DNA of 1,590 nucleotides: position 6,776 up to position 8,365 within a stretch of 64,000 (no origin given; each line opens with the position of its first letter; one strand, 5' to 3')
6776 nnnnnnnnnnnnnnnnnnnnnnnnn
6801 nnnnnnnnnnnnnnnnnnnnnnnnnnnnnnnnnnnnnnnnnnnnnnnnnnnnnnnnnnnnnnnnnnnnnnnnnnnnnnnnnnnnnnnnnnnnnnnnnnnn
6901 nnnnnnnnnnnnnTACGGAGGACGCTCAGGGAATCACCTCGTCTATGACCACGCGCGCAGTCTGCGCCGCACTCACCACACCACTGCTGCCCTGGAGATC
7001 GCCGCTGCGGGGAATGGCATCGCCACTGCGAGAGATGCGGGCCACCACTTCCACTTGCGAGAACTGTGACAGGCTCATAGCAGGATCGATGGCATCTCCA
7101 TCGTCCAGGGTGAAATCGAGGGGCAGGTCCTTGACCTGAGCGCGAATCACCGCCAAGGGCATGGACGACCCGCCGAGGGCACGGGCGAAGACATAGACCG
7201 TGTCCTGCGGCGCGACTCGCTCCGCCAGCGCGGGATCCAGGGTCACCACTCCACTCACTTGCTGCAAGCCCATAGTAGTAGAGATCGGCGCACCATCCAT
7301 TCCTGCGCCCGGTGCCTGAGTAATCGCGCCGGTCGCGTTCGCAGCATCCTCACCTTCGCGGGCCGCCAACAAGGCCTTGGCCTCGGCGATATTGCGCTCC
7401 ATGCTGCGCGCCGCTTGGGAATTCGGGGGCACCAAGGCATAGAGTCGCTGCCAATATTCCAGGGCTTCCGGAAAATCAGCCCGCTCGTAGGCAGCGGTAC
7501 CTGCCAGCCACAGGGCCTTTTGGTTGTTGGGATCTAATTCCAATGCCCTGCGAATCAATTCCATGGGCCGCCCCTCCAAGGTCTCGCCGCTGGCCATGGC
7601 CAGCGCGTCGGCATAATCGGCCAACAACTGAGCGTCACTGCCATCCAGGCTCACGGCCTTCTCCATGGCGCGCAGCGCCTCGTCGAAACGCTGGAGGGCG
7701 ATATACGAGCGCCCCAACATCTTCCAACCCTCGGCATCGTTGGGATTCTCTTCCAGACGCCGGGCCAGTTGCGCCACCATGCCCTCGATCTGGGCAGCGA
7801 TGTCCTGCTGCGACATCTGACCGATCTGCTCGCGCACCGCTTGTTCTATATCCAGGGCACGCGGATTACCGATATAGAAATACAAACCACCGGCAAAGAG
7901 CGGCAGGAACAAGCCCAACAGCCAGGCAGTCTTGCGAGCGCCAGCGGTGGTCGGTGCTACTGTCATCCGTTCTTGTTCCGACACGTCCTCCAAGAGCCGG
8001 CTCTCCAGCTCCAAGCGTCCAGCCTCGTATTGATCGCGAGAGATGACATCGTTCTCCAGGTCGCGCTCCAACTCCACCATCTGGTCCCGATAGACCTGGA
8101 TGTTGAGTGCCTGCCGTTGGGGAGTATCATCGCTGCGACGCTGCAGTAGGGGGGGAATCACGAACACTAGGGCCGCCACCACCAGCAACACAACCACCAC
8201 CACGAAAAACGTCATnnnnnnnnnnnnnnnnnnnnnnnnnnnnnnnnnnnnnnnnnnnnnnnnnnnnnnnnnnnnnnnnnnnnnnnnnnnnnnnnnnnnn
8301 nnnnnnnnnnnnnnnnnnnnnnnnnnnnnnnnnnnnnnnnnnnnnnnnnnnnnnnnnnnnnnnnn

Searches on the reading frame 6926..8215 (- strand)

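Call 83: search_protein_families(library=pfam, proteins=[window:6926-8215:-], max_evalue=0.001)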
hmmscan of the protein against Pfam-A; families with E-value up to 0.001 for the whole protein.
window:6926-8215:- (429 aa): 12 families
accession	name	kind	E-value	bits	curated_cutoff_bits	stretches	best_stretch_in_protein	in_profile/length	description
PF23892.1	Ig_CycH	-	1.5e-35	121.6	27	1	323-425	4-108/108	Cytochrome c-type biogenesis protein H Ig-like domain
PF23914.1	TPR_CcmH_CycH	-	1.1e-26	94.1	42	1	126-267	19-156/158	Cytochrome c-type biogenesis protein H TPR domain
PF07719.23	TPR_2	-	8.7e-14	50.9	27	1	161-192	1-32/34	Tetratricopeptide repeat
PF13431.12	TPR_17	-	3e-09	36.9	24.4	0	154-181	6-33/34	Tetratricopeptide repeat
PF00515.34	TPR_1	-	7e-08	32.4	27.8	0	161-192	1-32/34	Tetratricopeptide repeat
PF13428.12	TPR_14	-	2.3e-07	31.3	23.5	1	162-203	2-43/44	Tetratricopeptide repeat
PF13432.12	TPR_16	-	2.9e-07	31.2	32.7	0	166-207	2-43/65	Tetratricopeptide repeat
PF13181.12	TPR_8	-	3.9e-06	27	25.7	1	164-192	4-32/34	Tetratricopeptide repeat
PF14559.12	TPR_19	-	4.3e-05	24.2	25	1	152-196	16-60/68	Tetratricopeptide repeat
PF13424.12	TPR_12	-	0.00022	21.8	30.1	0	148-190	30-74/77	Tetratricopeptide repeat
PF13414.12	TPR_11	-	0.00049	20.2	26.8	0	168-198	1-31/42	TPR repeat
PF12895.13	ANAPC3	-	0.00056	20.6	27.2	0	149-187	44-82/82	Anaphase-promoting complex, cyclosome, subunit 3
